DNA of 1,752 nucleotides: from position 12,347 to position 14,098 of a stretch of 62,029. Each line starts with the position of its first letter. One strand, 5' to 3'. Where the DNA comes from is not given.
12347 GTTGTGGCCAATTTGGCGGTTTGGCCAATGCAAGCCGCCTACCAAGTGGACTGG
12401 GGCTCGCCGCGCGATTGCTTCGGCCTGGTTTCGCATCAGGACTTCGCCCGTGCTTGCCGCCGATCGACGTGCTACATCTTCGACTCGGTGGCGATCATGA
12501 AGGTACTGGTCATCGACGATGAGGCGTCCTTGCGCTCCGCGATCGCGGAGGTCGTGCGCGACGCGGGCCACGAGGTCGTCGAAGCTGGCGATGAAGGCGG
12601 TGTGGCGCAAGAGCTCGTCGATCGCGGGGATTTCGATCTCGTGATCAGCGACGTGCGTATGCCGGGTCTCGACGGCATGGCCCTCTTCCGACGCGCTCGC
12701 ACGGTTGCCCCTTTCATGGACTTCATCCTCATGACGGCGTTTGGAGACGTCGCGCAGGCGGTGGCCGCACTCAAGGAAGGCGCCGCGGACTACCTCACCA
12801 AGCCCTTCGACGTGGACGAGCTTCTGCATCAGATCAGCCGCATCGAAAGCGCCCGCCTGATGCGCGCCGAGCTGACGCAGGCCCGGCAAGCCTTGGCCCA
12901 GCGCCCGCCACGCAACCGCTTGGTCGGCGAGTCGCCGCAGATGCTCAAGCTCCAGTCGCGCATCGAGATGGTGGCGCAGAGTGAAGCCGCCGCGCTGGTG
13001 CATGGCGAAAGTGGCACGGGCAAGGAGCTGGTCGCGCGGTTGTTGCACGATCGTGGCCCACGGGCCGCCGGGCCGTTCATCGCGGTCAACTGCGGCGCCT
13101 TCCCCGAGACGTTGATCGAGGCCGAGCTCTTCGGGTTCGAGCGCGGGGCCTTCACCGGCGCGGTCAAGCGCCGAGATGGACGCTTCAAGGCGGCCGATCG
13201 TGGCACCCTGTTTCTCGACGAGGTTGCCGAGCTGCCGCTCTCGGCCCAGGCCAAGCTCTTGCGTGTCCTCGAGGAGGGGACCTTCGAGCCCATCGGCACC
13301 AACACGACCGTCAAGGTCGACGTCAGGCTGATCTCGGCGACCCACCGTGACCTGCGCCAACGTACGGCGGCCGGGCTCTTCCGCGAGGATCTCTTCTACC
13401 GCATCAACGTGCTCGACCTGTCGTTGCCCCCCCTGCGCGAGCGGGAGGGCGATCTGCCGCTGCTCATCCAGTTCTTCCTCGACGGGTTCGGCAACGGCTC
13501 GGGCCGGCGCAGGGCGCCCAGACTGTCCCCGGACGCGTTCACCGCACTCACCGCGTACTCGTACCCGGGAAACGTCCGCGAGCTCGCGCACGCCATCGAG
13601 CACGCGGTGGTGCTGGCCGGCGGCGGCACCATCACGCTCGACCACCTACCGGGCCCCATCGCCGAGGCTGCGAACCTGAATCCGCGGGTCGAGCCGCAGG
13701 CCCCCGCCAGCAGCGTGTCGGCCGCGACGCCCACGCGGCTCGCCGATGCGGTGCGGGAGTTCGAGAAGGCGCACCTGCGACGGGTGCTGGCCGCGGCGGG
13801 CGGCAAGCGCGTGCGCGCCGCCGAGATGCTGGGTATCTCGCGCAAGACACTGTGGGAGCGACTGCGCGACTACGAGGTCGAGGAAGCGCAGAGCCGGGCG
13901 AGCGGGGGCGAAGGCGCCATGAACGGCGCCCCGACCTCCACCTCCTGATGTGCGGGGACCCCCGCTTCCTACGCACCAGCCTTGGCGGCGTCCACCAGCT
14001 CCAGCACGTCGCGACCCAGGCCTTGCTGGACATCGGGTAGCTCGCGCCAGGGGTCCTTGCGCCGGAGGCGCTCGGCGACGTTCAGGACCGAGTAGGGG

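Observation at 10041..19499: Cluster of sigma54-type promoters around an orphan sigma54 activator: a candidate stress/NHEJ regulon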

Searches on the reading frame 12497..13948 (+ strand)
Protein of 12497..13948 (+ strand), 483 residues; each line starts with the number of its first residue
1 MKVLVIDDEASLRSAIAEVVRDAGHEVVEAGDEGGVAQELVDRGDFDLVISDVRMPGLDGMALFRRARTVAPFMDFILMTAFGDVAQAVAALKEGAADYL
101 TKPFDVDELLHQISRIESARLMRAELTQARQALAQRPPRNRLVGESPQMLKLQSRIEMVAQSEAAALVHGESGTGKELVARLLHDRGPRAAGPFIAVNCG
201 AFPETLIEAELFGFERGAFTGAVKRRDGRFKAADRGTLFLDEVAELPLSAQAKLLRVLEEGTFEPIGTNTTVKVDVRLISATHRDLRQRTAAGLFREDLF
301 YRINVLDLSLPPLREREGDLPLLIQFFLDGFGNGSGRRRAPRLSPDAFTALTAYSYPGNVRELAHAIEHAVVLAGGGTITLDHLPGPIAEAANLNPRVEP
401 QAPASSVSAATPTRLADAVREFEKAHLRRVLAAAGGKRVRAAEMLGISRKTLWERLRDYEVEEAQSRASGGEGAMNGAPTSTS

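Call 10: search_protein_families(library=pfam, proteins=[window:12497-13948:+])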
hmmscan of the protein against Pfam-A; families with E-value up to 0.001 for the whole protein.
window:12497-13948:+ (483 aa): 8 families
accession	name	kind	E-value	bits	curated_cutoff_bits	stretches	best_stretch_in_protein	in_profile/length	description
PF00158.32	Sigma54_activat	-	1.5e-67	226.9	20.2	1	142-308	1-167/168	Sigma-54 interaction domain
PF00072.30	Response_reg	-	7.1e-26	91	30.2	1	3-113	1-110/111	Response regulator receiver domain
PF14532.12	Sigma54_activ_2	-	7.4e-22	78.5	25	1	143-313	1-138/138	Sigma-54 interaction domain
PF25601.1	AAA_lid_14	-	1.2e-21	76.8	27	1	314-393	1-79/87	AAA+ ATPase lid domain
PF02954.25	HTH_8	-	3.3e-13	49.6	22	1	419-459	2-42/42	Bacterial regulatory protein, Fis family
PF07728.20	AAA_5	-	1.5e-05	25.4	22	1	167-283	3-122/139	AAA domain (dynein-related subfamily)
PF13191.12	AAA_16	-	0.00061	20.8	32.6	0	141-210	1-73/167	AAA ATPase domain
PF01078.27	Mg_chelatase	-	0.00078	19.3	20.3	0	221-263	93-135/207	Magnesium chelatase, subunit ChlI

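Call 12: find_related_loci(query=window:12497-13948:+, collection=genome_contigs, flank=10000)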
Query window:12497-13948:+ (483 aa) in genome_contigs; peptide patterns used: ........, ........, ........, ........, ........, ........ (x = any residue, [..] = any of these).
600 stretches matched a pattern (row limit reached: there are more); 529 encode a relative of the query (tblastn E <= 1e-3); the best 80 are kept; 80 distinct loci.
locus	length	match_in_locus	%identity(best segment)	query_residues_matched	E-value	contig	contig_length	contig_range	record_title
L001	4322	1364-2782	65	1-467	0e+0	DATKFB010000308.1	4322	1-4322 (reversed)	MAG TPA_asm: Polyangia bacterium isolate SMAG_U14514 k141_836705, whole genome shotgun sequence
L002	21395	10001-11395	60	1-468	6e-172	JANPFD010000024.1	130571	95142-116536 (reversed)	MAG: Myxococcales bacterium isolate VAR_78_concoct_94_sub VAR_78_k141_2169020, whole genome shotgun sequence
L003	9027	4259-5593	58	1-457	2e-168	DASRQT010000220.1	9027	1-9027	MAG TPA_asm: Polyangia bacterium isolate SMAG_U4273 k141_2385180, whole genome shotgun sequence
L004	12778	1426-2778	57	1-457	2e-164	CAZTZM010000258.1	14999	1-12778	MAG TPA_asm: uncultured Myxococcales bacterium isolate binchicken_co84_305 genome assembly, contig: k141_2306163, whole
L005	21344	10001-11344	58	1-457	8e-162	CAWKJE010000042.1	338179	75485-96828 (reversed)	MAG: uncultured delta proteobacterium isolate MFD04752.bin.1.7 genome assembly, contig: contig_29023, whole genome shotg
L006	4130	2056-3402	56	1-457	1e-163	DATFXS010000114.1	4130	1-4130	MAG TPA_asm: Polyangia bacterium isolate SMAG_U9523 k141_5093298, whole genome shotgun sequence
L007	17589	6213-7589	55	1-463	2e-157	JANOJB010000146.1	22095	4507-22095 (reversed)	MAG: Pseudomonadota bacterium isolate SOY_63_concoct_362_sub SOY_63_k141_3899784, whole genome shotgun sequence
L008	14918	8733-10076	57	1-457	8e-157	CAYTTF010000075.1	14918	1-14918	MAG TPA_asm: uncultured Myxococcales bacterium isolate binchicken_co54_184 genome assembly, contig: NODE_7165_length_149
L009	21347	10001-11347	56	1-457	1e-155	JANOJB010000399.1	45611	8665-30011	MAG: Pseudomonadota bacterium isolate SOY_63_concoct_362_sub SOY_63_k141_1008898, whole genome shotgun sequence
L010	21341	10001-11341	60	1-457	2e-163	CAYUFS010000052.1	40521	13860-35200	MAG TPA_asm: uncultured Myxococcales bacterium isolate binchicken_co54_263 genome assembly, contig: NODE_1645_length_405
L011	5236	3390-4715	53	1-459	6e-149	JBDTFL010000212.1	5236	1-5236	MAG: Polyangiaceae bacterium isolate cluster2_bin.226 k127_3352780, whole genome shotgun sequence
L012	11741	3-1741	58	22-458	4e-137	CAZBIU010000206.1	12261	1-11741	MAG TPA_asm: uncultured Myxococcales bacterium isolate binchicken_co50_418 genome assembly, contig: NODE_6269_length_122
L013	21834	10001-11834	61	1-457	5e-141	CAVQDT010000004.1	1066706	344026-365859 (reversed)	MAG: uncultured proteobacterium isolate MFD02134.bin.2.171 genome assembly, contig: contig_1515, whole genome shotgun se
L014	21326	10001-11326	41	3-459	7e-117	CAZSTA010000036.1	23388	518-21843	MAG TPA_asm: uncultured bacterium isolate binchicken_co34_576 genome assembly, contig: NODE_3306_length_23388_cov_5.4060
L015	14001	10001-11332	43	1-460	1e-116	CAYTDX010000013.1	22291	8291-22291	MAG TPA_asm: uncultured Caldimicrobium sp. isolate binchicken_co71_66 genome assembly, contig: NODE_973_length_22291_cov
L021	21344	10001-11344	57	1-457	1e-156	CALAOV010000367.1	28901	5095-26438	MAG TPA_asm: uncultured Myxococcales bacterium isolate ERR1034454_bin.31_CONCOCT_v1.1_MAG genome assembly, contig: ERZ17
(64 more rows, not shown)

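Call 40: search_protein_families(library=pfam, max_evalue=0.01, proteins=[L008:10274-12169:+, L021:6008-8098:-, L021:16918-17931:+, L010:3603-4427:-, L005:8435-9457:-])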
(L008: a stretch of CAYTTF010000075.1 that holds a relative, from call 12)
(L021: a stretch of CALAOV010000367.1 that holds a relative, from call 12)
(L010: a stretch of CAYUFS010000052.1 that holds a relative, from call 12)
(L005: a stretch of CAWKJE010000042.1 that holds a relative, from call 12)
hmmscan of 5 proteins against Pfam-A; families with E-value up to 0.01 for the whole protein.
L008:10274-12169:+ (631 aa): 9 families
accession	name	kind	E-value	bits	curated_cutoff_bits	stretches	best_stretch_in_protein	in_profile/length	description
PF14417.12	MEDS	-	3.6e-28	98.9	29.8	1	32-187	1-152/161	MEDS: MEthanogen/methylotroph, DcmR Sensory domain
PF02518.31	HATPase_c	-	2.1e-20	73.7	26.4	1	505-615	2-110/111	Histidine kinase-, DNA gyrase B-, and HSP90-like ATPase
PF00512.31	HisKA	-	3.6e-13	49.8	26.9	1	399-458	5-64/66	His Kinase A (phospho-acceptor) domain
PF13426.13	PAS_9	-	1.1e-09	38.9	27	1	283-374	10-103/103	PAS domain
PF08448.16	PAS_4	-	2.8e-08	34.4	23.1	1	270-377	1-110/110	PAS fold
PF00989.32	PAS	-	7.2e-07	29.6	22.6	1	282-372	19-113/113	PAS fold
PF06745.19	ATPase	-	0.0002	21.2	26.6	1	50-127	38-117/231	KaiC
PF11932.13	DUF3450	-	0.00028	20.7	32.6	1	184-276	16-108/241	Protein of unknown function (DUF3450)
PF08447.18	PAS_3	-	0.0013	19.4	25.6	1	288-361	3-81/89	PAS fold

L021:6008-8098:- (696 aa): 13 families
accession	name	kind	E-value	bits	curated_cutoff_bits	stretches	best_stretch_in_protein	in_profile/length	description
PF02518.31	HATPase_c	-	8.6e-29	100.7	26.4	1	572-679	2-110/111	Histidine kinase-, DNA gyrase B-, and HSP90-like ATPase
PF00072.30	Response_reg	-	6e-24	84.8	30.2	1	9-120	1-110/111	Response regulator receiver domain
PF00512.31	HisKA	-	4.3e-16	59.2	26.9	1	457-526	2-66/66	His Kinase A (phospho-acceptor) domain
PF08447.18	PAS_3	-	9.6e-16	58.3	25.6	1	181-266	3-89/89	PAS fold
PF13426.13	PAS_9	-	7.6e-10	39.4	27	1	169-271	3-103/103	PAS domain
PF08448.16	PAS_4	-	1.2e-09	38.8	23.1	1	163-274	1-110/110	PAS fold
PF00989.32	PAS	-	8.4e-09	35.9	22.6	1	158-269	2-113/113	PAS fold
PF13188.13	PAS_8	-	2.5e-06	27.6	21.8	1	158-212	2-54/65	PAS domain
PF13581.12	HATPase_c_2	-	1.8e-05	25.2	27.4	1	563-655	30-111/127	Histidine kinase-like ATPase domain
PF13492.12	GAF_3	-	0.00011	23.1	27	1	389-443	76-129/129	GAF domain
PF01590.32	GAF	-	0.0005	21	22.4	1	376-439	71-131/133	GAF domain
PF13589.12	HATPase_c_3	-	0.00052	20.5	25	1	576-646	3-77/137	Histidine kinase-, DNA gyrase B-, and HSP90-like ATPase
PF13185.12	GAF_2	-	0.00096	19.8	28.6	1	388-441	83-135/136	GAF domain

L021:16918-17931:+ (337 aa): 7 families
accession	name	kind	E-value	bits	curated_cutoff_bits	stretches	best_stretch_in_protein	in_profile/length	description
PF04542.20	Sigma70_r2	-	1.3e-17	63.7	24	1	93-162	1-70/71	Sigma-70 region 2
PF04545.22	Sigma70_r4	-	1.9e-09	37.3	24.1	1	273-319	5-49/50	Sigma-70, region 4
PF00140.25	Sigma70_r1_2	-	2.6e-07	30.9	22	1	56-81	3-28/34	Sigma-70 factor, region 1.2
PF04539.22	Sigma70_r3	-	0.00083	19.9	25.3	0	183-250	11-75/78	Sigma-70 region 3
PF21476.4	PF0610-like_N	-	0.0053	17.4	33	0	193-211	15-33/50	PF0610-like, N-terminal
PF08279.18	HTH_11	-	0.0054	17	25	0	278-308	3-33/55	HTH domain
PF01381.28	HTH_3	-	0.0074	16.7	23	0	292-312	11-31/55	Helix-turn-helix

L010:3603-4427:- (274 aa): 3 families
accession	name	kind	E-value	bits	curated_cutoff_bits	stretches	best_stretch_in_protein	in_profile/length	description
PF04542.20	Sigma70_r2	-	2.6e-17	62.8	24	1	31-99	1-69/71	Sigma-70 region 2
PF04545.22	Sigma70_r4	-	5.5e-06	26.3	24.1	1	210-256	5-49/50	Sigma-70, region 4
PF00140.25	Sigma70_r1_2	-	0.0002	21.7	22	1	1-21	10-30/34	Sigma-70 factor, region 1.2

L005:8435-9457:- (340 aa): 1 family
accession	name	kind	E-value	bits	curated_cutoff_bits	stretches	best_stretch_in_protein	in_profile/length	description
PF01594.21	AI-2E_transport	-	3.3e-42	145.3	34.3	1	23-331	14-326/327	AI-2E family transporter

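Call 46: search_protein_families(library=pfam, max_evalue=1, proteins=[L001:2856-3140:-])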
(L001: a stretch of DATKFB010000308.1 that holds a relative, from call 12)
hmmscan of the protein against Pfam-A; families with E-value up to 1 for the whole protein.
L001:2856-3140:- (94 aa): 2 families
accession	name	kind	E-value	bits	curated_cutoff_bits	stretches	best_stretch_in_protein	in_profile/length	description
PF11992.13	TgpA_N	-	0.43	10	30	1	4-91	13-105/333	TgpA N-terminal domain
PF18203.6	IPTL-CTERM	-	0.66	10.3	20.8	0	37-50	10-23/28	IPTL-CTERM motif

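Call 61: find_homologous_proteins(query=window:12497-13948:+, max_evalue=1e-120)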
Query window:12497-13948:+ (483 aa): 1425 proteins with E <= 1e-120 among 8000 candidates; the best 120 are listed.
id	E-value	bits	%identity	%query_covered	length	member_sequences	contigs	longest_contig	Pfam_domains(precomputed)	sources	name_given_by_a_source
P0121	0.0e+0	1027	99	100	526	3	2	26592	PF00158.33,PF25601.2,PF02954.26,PF14532.13,PF07728.21,PF00072.31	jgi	-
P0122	9.3e-249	844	82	97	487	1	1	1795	PF00158.33,PF25601.2,PF02954.26,PF14532.13,PF00072.31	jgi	jgi:two-component system, NtrC family, response regulator AtoC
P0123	1.5e-242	824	79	100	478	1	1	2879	PF00158.33,PF25601.2,PF02954.26,PF14532.13,PF07728.21,PF00072.31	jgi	jgi:two-component system, NtrC family, response regulator AtoC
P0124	5.0e-241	819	80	99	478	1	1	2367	PF00158.33,PF25601.2,PF02954.26,PF14532.13,PF07728.21,PF00072.31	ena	-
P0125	1.3e-219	748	74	95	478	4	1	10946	PF00158.33,PF25601.2,PF02954.26,PF14532.13,PF07728.21,PF00072.31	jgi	jgi:two-component system response regulator AtoC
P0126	4.4e-219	746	73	96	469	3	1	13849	PF00158.33,PF25601.2,PF02954.26,PF14532.13,PF00072.31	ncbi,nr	ncbi:MAG TPA: sigma-54 dependent transcriptional regulator [Polyangia bacterium]|nr:sigma-54 depende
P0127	1.8e-217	741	73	97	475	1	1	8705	PF00158.33,PF25601.2,PF02954.26,PF14532.13,PF07728.21,PF00072.31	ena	-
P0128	4.3e-217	740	72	97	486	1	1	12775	PF00158.33,PF25601.2,PF02954.26,PF14532.13,PF07728.21,PF00072.31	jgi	jgi:DNA-binding NtrC family response regulator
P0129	1.4e-215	735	72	96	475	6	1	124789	PF00158.33,PF25601.2,PF02954.26,PF14532.13,PF07728.21,PF00072.31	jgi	jgi:DNA-binding NtrC family response regulator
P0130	1.0e-210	719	72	95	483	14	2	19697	PF00158.33,PF25601.2,PF02954.26,PF14532.13,PF07728.21,PF00072.31,PF13191.13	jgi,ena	jgi:DNA-binding NtrC family response regulator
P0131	1.1e-210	719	72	95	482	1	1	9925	PF00158.33,PF25601.2,PF02954.26,PF14532.13,PF07728.21,PF00072.31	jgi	jgi:DNA-binding NtrC family response regulator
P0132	1.8e-206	705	79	86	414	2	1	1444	PF00158.33,PF25601.2,PF02954.26,PF14532.13,PF07728.21,PF00072.31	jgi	-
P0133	5.6e-205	700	75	90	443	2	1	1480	PF00158.33,PF25601.2,PF02954.26,PF14532.13,PF00072.31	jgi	jgi:DNA-binding NtrC family response regulator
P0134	1.3e-204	699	70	95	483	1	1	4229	PF00158.33,PF25601.2,PF02954.26,PF14532.13,PF07728.21,PF00072.31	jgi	jgi:DNA-binding NtrC family response regulator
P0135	3.0e-203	694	70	98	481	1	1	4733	PF00158.33,PF25601.2,PF02954.26,PF14532.13,PF07728.21,PF00072.31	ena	-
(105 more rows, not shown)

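Call 62: find_encoding_contigs(protein=P0129, flank=10000, max_places=1)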
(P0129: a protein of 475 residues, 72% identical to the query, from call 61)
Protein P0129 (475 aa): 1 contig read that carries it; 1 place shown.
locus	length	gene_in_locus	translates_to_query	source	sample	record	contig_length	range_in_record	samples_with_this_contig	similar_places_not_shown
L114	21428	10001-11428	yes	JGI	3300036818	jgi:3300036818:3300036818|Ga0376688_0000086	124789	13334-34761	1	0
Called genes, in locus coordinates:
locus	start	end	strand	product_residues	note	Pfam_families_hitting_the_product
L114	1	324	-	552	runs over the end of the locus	PF12797:Fer4_2 (faint), PF13237:Fer4_10 (faint), PF14697:Fer4_21 (faint), PF00037:Fer4 (faint), PF13187:Fer4_9 (faint), PF12838:Fer4_7 (weak), PF13247:Fer4_11, PF04976:DmsC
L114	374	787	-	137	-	PF13806:Rieske_2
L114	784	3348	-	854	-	PF07992:Pyr_redox_2, PF00070:Pyr_redox, PF18267:Rubredoxin_C, PF04324:Fer2_BFD, PF03460:NIR_SIR_ferr, PF01077:NIR_SIR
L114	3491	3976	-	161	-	PF00254:FKBP_C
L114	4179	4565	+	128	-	-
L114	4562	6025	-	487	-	-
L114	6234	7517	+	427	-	PF06723:MreB_Mbl (faint), PF00012:HSP70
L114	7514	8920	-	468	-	PF00756:Esterase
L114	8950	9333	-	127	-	PF00072:Response_reg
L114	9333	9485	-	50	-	PF18919:DUF5670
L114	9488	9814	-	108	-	PF12732:YtxH (weak)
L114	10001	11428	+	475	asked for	PF00072:Response_reg, PF00158:Sigma54_activat, PF14532:Sigma54_activ_2, PF07728:AAA_5 (faint), PF25601:AAA_lid_14, PF02954:HTH_8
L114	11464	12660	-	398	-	PF01594:AI-2E_transport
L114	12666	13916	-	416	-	PF01594:AI-2E_transport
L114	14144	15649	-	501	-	PF00072:Response_reg, PF08448:PAS_4 (faint), PF13188:PAS_8 (faint), PF00512:HisKA, PF02518:HATPase_c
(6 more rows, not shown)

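Call 63: find_encoding_contigs(protein=P0126, flank=10000, max_places=1)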
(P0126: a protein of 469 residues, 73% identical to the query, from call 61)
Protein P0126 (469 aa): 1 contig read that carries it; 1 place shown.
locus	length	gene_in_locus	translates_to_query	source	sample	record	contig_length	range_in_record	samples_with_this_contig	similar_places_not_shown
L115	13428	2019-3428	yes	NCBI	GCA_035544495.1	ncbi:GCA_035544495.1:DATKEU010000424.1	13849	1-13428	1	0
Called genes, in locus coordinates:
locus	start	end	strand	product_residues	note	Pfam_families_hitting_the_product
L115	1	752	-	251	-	?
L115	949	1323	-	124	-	PF00072:Response_reg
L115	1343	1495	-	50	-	PF18919:DUF5670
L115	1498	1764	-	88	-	PF12732:YtxH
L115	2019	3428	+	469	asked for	PF00072:Response_reg, PF00158:Sigma54_activat, PF14532:Sigma54_activ_2, PF25601:AAA_lid_14, PF02954:HTH_8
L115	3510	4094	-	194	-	-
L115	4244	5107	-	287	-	-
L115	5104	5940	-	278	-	-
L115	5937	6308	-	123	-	-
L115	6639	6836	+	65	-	-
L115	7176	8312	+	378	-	-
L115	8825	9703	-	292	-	PF05050:Methyltransf_21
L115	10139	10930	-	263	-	-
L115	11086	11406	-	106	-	-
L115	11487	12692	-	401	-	PF01594:AI-2E_transport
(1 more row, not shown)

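Call 64: find_encoding_contigs(protein=P0125, flank=10000, max_places=1)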
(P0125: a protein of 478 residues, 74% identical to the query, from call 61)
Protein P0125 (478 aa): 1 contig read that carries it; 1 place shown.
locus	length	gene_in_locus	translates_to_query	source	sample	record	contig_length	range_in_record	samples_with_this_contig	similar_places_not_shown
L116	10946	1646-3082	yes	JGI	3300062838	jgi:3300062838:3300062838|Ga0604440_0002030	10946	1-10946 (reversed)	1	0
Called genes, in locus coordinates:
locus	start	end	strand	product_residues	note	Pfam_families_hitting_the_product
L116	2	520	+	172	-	?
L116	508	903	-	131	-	PF00072:Response_reg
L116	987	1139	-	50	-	PF18919:DUF5670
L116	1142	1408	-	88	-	PF12732:YtxH (weak)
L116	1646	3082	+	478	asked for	PF00072:Response_reg, PF00158:Sigma54_activat, PF14532:Sigma54_activ_2, PF07728:AAA_5 (faint), PF25601:AAA_lid_14, PF02954:HTH_8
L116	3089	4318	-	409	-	PF01594:AI-2E_transport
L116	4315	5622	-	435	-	PF01594:AI-2E_transport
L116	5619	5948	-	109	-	-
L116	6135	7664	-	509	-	PF00072:Response_reg, PF08448:PAS_4 (weak), PF00512:HisKA, PF02518:HATPase_c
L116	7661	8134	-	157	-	PF00072:Response_reg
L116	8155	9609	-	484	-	PF05227:CHASE3, PF00512:HisKA, PF02518:HATPase_c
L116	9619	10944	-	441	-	?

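Call 65: find_encoding_contigs(protein=P0128, flank=10000, max_places=1)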
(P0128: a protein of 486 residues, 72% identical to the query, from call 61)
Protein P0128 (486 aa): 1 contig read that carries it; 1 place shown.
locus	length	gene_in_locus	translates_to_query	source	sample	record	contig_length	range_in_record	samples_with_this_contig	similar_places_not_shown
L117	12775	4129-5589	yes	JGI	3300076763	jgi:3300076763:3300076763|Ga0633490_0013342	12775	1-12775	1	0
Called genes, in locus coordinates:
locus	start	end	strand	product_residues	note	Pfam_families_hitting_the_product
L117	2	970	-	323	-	?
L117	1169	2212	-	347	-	PF02541:Ppx-GppA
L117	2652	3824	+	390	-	-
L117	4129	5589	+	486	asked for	PF00072:Response_reg, PF00158:Sigma54_activat, PF14532:Sigma54_activ_2, PF07728:AAA_5, PF25601:AAA_lid_14, PF02954:HTH_8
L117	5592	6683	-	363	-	PF00512:HisKA, PF02518:HATPase_c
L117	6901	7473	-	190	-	PF04264:YceI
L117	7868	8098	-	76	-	-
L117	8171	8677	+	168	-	-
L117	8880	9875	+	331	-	-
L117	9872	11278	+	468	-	-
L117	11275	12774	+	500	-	?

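Call 66: find_encoding_contigs(protein=P0130, flank=10000, max_places=1)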
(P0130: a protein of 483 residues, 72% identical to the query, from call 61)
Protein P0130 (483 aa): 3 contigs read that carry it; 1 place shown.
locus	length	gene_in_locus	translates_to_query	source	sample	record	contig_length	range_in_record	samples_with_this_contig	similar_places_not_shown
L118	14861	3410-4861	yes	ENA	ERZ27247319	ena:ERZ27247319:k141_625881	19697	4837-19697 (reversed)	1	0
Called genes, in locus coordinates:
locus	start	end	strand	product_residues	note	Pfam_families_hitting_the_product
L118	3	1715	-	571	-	?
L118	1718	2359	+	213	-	PF02245:Pur_DNA_glyco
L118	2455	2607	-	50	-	PF18919:DUF5670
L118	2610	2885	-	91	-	PF12732:YtxH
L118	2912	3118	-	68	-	-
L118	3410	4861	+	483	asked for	PF00072:Response_reg, PF00158:Sigma54_activat, PF13191:AAA_16 (faint), PF14532:Sigma54_activ_2, PF07728:AAA_5, PF25601:AAA_lid_14, PF02954:HTH_8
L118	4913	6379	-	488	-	PF00072:Response_reg (weak), PF00989:PAS (weak), PF00512:HisKA, PF02518:HATPase_c (weak)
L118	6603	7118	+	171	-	PF07332:Phage_holin_3_6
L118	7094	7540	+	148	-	-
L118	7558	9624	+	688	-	PF07244:POTRA (weak), PF01103:Omp85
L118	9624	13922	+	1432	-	PF05170:AsmA, PF05359:DUF748, PF13116:YhdP (faint), PF27051:TamB_N, PF04357:TamB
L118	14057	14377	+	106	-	PF00072:Response_reg (weak)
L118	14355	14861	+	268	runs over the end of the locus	PF00072:Response_reg, PF23198:PDE8A_N (faint), PF00072:Response_reg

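Call 70: find_encoding_contigs(protein=P0123, flank=3000, max_places=1)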
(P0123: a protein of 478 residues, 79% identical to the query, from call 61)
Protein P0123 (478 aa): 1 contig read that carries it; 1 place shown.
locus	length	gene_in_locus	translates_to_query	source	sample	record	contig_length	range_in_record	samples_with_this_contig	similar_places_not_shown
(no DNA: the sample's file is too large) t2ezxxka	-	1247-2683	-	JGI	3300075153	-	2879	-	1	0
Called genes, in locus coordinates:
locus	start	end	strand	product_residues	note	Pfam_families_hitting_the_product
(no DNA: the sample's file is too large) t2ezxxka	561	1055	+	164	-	PF07332:Phage_holin_3_6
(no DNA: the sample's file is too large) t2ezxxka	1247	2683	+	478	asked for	PF00072:Response_reg, PF00158:Sigma54_activat, PF14532:Sigma54_activ_2, PF07728:AAA_5 (faint), PF25601:AAA_lid_14, PF02954:HTH_8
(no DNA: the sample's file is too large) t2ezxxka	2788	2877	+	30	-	?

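Call 71: find_encoding_contigs(protein=P0124, flank=3000, max_places=1)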
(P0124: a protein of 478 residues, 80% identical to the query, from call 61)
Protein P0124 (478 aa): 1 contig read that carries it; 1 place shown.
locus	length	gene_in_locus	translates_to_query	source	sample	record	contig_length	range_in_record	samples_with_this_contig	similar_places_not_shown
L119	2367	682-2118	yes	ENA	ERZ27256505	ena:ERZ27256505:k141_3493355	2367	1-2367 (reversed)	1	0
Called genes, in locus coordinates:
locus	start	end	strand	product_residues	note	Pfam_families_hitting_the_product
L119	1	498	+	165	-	?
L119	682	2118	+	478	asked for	PF00072:Response_reg, PF00158:Sigma54_activat, PF14532:Sigma54_activ_2, PF07728:AAA_5 (faint), PF25601:AAA_lid_14, PF02954:HTH_8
